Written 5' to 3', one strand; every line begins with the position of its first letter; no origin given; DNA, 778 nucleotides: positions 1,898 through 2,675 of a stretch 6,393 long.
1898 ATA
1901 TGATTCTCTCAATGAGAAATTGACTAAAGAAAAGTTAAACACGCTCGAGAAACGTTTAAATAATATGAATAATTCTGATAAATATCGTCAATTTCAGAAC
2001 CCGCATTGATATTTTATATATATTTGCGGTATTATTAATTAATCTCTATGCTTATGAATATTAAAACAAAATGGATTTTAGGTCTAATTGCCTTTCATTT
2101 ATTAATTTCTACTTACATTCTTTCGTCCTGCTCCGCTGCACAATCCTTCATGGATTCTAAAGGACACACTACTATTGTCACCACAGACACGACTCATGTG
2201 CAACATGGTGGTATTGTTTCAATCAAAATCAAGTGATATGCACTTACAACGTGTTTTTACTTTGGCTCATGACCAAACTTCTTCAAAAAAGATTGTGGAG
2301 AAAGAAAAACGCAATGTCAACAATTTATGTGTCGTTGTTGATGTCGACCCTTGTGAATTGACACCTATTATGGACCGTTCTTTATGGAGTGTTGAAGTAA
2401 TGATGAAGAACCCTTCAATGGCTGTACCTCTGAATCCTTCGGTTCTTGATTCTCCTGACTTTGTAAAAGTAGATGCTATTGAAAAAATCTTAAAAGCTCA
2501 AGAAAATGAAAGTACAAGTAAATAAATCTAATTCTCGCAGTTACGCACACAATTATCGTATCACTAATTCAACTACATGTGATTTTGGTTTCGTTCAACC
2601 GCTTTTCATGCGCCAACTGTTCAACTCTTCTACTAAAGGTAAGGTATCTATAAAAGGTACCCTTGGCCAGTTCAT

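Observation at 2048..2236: Tiny lipoprotein gene (62 aa) between rep and the capsid module: candidate single-gene lysis or exclusion factor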

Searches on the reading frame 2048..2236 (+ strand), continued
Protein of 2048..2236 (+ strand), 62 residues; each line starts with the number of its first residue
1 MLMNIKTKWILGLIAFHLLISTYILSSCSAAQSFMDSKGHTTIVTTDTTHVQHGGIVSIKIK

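Call 107: fold_search(model_id=the predicted structure, library=viral)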
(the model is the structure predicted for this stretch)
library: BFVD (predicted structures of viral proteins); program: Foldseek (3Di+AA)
matches with E <= 10: 246; with E <= 0.001: 0
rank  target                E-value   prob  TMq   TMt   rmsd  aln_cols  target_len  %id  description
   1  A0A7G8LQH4            4.2e-01  0.60  0.38  0.21  13.2        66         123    8  Uncharacterized protein [Gordonia phage Buttrmlkdreams]
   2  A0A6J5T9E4            4.5e-01  0.69  0.46  0.32  15.3        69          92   14  Uncharacterized protein [uncultured Caudovirales phage]
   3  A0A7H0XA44            6.4e-01  0.72  0.47  0.31  14.6        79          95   19  (no name in the UniProt tables at hand)
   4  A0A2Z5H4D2            7.3e-01  0.41  0.38  0.34  18.0        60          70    7  Uncharacterized protein [Escherichia phage Halfdan]
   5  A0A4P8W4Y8            9.0e-01  0.57  0.43  0.40   5.9        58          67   12  (no name in the UniProt tables at hand)
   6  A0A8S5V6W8            9.0e-01  0.35  0.36  0.37  18.6        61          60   13  Uncharacterized protein [CrAss-like virus sp. ctXt06]
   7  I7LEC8                9.6e-01  0.47  0.41  0.28  14.7        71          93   13  Uncharacterized protein [Yersinia phage phiR2-01]
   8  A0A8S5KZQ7            1.0e+00  0.23  0.37  0.08  15.9        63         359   13  Maturation protein [ssRNA phage SRR5466364_4]
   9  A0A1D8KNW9            1.2e+00  0.33  0.35  0.40  14.6        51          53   14  Uncharacterized protein [Synechococcus phage S-CAM9]
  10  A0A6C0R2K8            1.2e+00  0.21  0.37  0.31   6.2        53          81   13  Particle protein [Pseudomonas phage vB_PaeP_PE3]
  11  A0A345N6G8            1.3e+00  0.20  0.37  0.21  14.3        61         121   13  (no name in the UniProt tables at hand)
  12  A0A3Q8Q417            1.4e+00  0.33  0.46  0.05   7.3        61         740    6  (no name in the UniProt tables at hand)
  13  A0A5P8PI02            1.4e+00  0.14  0.33  0.31  17.2        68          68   16  Uncharacterized protein [Bacillus phage 000TH010]
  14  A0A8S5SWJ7            1.5e+00  0.66  0.37  0.55   2.5        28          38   14  Uncharacterized protein [Siphoviridae sp. ctqPo10]
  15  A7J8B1                1.8e+00  0.25  0.44  0.24  18.2        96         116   10  Uncharacterized protein n757R [Paramecium bursaria Chlorella virus FR483]
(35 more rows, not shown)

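Call 110: find_encoding_contigs(protein=P0056, flank=10000, max_places=4)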
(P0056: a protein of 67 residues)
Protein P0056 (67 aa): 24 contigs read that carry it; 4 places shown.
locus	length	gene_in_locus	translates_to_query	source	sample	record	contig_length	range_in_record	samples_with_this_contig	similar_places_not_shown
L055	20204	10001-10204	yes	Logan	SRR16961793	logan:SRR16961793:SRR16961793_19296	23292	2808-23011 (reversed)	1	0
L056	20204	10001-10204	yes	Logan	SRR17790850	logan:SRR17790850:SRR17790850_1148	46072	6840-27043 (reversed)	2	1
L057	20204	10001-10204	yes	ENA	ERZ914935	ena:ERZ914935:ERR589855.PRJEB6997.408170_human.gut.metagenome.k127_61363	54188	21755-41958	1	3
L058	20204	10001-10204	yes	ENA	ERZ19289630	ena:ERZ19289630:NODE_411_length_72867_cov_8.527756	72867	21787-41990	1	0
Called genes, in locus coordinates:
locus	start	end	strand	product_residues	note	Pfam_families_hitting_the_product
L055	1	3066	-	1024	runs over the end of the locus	PF13620:CarboxypepD_reg, PF13715:CarbopepD_reg_2, PF07715:Plug, PF00593:TonB_dep_Rec_b-barrel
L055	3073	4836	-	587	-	PF14322:SusD-like_3, PF07980:SusD_RagB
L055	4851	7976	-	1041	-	PF00593:TonB_dep_Rec_b-barrel (weak)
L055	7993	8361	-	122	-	PF16328:DUF4961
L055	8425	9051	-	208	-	PF16328:DUF4961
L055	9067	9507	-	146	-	PF16395:DUF5004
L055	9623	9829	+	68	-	-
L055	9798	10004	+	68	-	-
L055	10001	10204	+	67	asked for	-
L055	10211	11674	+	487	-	PF23343:REP_ORF2-G2P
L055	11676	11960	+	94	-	-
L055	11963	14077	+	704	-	PF02305:Phage_F (faint)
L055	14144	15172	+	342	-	-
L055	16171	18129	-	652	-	PF14322:SusD-like_3, PF07980:SusD_RagB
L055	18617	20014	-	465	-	PF00657:Lipase_GDSL, PF13472:Lipase_GDSL_2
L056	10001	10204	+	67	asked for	-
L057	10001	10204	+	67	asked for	-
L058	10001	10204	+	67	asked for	-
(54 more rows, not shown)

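Call 112: search_protein_families(library=ncbifam, proteins=[P0035, P0013, P0026, window:2054-2233:+, P0056], max_evalue=1)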
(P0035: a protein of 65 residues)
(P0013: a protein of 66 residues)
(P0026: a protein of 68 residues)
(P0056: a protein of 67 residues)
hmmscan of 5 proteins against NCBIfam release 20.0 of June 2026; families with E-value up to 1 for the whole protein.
P0035 (65 aa): 5 families
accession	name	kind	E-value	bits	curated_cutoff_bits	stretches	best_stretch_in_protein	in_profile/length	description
NF033879.1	smalltalk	hypoth_equivalog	1.2e-07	31.4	24.7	1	8-29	7-28/29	smalltalk protein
NF009309.0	PRK12666.1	equivalog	0.032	12.9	476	1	7-49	281-323/529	monovalent cation/H+ antiporter subunit D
NF003698.1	PRK05309.1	equivalog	0.052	14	111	1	32-60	86-114/120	30S ribosomal protein S11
NF052260.1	SCO2583_fam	equivalog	0.11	11.2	205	1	2-54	65-115/354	SCO2583 family membrane protein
NF041473.1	DinQ_rel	equivalog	0.14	12.1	35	1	6-24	5-23/31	DinQ-like type I toxin DqlB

P0013 (66 aa): 2 families
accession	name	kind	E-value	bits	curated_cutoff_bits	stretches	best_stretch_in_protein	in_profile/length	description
NF003755.0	PRK05346.2-6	equivalog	0.15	10.9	563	1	6-64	16-70/310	Na(+)-translocating NADH-quinone reductase subunit C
TIGR02973.1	nitrate_rd_NapE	equivalog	0.22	11.7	68.8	1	9-27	7-25/42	periplasmic nitrate reductase, NapE protein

P0026 (68 aa): 1 family
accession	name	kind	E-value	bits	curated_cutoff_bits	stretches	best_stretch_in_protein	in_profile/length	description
NF033879.1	smalltalk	hypoth_equivalog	0.00046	19.9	24.7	1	8-27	7-26/29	smalltalk protein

window:2054-2233:+ (60 aa): 2 families
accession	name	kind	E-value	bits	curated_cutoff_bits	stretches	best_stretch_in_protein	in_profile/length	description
NF033216.1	lipo_YgdI_YgdR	subfamily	0.016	15.1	42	1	11-49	4-41/71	YgdI/YgdR family lipoprotein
NF052653.1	MG095_fam_lipo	equivalog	0.16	10.9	250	1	16-33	9-26/466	MG095/MPN233 family lipoprotein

P0056 (67 aa): 1 family
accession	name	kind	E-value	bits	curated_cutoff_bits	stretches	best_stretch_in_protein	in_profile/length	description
NF033879.1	smalltalk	hypoth_equivalog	0.035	13.9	24.7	1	2-29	1-28/29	smalltalk protein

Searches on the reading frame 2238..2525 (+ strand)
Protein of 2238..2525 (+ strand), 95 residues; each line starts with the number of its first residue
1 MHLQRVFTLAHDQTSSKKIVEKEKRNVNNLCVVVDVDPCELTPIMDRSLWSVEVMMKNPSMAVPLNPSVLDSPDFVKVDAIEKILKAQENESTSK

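Call 3: search_protein_families(library=phrogs, proteins=[window:2238-2525:+], max_evalue=1)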
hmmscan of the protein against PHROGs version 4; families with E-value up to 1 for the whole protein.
window:2238-2525:+ (95 aa): 1 family
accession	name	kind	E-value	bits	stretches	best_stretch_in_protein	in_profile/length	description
phrog_12659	-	unknown function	0.12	13.5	1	19-56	51-89/99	-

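Call 4: search_protein_families(library=pfam, proteins=[window:2238-2525:+], max_evalue=1)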
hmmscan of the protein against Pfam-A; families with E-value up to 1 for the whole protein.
window:2238-2525:+ (95 aa): 1 family
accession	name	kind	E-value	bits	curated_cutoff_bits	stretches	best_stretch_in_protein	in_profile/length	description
PF14473.11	RD3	-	0.068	13.4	27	1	9-47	59-95/129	RD3 protein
